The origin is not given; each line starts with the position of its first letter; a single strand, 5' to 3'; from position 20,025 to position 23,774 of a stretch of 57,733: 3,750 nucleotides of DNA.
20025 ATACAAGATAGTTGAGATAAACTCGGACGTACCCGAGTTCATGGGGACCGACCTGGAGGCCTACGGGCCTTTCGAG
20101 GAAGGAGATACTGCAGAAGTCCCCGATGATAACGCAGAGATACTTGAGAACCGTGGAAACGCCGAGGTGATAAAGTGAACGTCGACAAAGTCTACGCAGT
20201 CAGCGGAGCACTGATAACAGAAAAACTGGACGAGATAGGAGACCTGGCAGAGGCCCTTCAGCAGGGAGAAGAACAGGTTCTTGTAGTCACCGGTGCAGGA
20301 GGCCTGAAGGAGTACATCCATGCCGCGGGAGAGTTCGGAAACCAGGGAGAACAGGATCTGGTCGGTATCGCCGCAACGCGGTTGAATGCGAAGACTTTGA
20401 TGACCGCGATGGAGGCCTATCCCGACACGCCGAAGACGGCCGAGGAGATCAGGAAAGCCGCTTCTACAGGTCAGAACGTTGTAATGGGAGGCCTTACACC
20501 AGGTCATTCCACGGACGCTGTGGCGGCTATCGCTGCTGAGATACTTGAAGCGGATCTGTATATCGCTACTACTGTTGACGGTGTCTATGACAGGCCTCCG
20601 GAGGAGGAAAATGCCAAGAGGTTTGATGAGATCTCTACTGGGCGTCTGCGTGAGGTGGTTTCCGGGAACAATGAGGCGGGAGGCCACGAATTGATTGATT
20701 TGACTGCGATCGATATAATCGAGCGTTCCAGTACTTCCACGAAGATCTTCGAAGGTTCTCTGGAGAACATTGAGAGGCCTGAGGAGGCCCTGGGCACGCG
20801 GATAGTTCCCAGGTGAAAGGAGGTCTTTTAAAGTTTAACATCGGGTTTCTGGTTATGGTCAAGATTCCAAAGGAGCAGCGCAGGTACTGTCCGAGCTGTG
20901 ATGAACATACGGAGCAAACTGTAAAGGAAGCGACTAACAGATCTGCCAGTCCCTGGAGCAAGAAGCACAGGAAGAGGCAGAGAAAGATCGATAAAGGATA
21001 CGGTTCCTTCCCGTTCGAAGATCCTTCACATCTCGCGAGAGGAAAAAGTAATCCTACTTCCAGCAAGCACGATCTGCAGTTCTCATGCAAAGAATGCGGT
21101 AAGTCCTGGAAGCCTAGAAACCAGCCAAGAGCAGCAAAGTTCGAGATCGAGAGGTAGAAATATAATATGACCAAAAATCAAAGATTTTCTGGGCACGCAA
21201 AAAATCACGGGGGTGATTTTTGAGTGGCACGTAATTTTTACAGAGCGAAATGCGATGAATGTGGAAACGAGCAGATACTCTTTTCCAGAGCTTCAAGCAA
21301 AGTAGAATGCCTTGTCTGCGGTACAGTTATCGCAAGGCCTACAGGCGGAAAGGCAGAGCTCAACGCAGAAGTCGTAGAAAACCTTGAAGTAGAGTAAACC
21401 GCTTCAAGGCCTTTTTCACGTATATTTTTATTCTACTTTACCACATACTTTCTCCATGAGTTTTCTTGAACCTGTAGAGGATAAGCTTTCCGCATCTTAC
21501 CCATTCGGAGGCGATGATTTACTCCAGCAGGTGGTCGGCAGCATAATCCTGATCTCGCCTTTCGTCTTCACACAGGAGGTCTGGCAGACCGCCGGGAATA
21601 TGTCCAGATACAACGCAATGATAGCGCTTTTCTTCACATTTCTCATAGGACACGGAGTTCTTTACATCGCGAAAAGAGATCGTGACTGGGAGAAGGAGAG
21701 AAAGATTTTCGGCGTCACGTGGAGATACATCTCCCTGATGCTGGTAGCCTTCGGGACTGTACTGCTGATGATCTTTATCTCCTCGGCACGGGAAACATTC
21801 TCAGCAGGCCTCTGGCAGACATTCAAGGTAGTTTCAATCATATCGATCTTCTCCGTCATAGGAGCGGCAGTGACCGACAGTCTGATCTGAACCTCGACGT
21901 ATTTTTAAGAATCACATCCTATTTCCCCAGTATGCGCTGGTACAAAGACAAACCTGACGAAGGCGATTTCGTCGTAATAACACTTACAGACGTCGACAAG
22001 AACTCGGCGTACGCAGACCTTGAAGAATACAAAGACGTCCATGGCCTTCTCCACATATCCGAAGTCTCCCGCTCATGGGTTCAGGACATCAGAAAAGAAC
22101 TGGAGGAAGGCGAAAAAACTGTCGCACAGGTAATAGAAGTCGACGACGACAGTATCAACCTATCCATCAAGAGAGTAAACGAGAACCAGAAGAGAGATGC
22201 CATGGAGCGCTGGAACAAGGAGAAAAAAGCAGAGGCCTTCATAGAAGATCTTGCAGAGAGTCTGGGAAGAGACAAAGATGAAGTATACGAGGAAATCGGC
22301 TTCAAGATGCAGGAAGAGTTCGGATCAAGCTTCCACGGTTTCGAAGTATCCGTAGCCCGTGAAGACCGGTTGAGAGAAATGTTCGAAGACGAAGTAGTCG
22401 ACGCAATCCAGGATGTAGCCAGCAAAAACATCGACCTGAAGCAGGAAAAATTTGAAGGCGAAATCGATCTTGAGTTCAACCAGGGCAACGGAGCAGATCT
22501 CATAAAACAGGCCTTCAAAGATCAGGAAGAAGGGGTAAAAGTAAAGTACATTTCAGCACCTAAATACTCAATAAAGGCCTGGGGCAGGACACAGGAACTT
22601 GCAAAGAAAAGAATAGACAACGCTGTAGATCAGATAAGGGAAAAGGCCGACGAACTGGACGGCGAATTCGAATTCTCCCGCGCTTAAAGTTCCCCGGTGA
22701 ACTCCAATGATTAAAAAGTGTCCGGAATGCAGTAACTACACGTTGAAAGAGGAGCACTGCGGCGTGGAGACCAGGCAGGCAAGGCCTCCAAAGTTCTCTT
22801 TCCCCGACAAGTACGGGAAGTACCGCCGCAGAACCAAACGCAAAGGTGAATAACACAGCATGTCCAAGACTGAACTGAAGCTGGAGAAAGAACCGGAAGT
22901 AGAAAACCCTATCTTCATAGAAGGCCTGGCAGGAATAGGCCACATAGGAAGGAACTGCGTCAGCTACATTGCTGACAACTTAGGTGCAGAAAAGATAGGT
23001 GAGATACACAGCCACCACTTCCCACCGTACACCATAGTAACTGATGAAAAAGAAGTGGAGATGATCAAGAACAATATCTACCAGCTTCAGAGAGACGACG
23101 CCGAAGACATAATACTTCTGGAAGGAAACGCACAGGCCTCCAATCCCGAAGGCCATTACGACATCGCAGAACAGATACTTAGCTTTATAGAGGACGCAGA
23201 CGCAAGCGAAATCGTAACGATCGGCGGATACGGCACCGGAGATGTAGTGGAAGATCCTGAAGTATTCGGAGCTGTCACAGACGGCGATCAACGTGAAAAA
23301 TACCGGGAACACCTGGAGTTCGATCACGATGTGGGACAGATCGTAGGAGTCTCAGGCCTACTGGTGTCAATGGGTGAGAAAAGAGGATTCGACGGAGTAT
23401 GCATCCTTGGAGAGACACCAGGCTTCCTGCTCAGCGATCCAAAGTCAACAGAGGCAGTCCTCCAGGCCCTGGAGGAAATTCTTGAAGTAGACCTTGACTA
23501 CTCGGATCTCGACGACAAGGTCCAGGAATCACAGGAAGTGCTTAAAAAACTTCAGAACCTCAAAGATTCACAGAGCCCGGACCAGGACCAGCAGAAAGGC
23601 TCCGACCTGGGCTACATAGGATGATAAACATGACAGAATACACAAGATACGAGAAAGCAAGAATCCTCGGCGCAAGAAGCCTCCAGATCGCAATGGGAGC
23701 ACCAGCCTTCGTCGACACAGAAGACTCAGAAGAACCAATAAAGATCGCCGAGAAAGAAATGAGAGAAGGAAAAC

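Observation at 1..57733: Roughly 15-fold over-representation of the palindromic hexamer AGGCCT in all codon phases, both gene orientations and intergenic spacers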

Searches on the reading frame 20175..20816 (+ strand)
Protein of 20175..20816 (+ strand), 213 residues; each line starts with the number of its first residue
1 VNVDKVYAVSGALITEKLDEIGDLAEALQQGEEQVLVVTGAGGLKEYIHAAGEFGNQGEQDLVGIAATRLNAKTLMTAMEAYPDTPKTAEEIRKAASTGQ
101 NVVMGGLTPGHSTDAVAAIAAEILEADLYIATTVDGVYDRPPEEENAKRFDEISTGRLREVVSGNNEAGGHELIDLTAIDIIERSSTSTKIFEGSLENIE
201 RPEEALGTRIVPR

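Call 15: search_protein_families(library=pfam, proteins=[window:20175-20816:+], max_evalue=0.01)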
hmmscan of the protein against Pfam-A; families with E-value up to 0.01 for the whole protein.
window:20175-20816:+ (213 aa): 1 family
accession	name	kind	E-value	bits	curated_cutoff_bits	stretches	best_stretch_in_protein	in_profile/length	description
PF00696.33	AA_kinase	-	7.1e-21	75.4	24.9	1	6-192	4-233/234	Amino acid kinase family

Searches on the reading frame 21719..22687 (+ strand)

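Call 15: search_protein_families(library=pfam, proteins=[window:21719-22687:+], max_evalue=0.01)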
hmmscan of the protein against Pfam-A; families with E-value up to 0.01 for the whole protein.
window:21719-22687:+ (322 aa): 2 families
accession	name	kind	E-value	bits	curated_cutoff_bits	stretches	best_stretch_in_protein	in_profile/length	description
PF07541.17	EIF_2_alpha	-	1.4e-17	64.1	22.8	1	190-286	2-108/114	Eukaryotic translation initiation factor 2 alpha subunit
PF00575.29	S1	-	1.9e-07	31.8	22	1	81-151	4-74/74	S1 RNA binding domain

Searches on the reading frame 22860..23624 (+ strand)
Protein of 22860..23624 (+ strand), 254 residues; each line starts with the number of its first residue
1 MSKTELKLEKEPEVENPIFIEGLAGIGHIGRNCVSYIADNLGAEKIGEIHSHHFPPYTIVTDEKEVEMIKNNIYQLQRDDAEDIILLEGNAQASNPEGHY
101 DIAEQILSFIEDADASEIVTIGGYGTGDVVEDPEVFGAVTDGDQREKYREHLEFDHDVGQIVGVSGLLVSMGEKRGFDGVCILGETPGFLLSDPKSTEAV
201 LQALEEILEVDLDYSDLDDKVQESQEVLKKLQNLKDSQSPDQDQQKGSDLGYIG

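Call 15: search_protein_families(library=pfam, proteins=[window:22860-23624:+], max_evalue=0.01)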
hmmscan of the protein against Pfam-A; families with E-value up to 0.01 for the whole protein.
window:22860-23624:+ (254 aa): 1 family
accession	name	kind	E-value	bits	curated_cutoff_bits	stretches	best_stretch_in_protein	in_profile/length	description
PF09754.15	PAC2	-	5e-48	164.2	25.8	1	19-232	1-215/215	PAC2 family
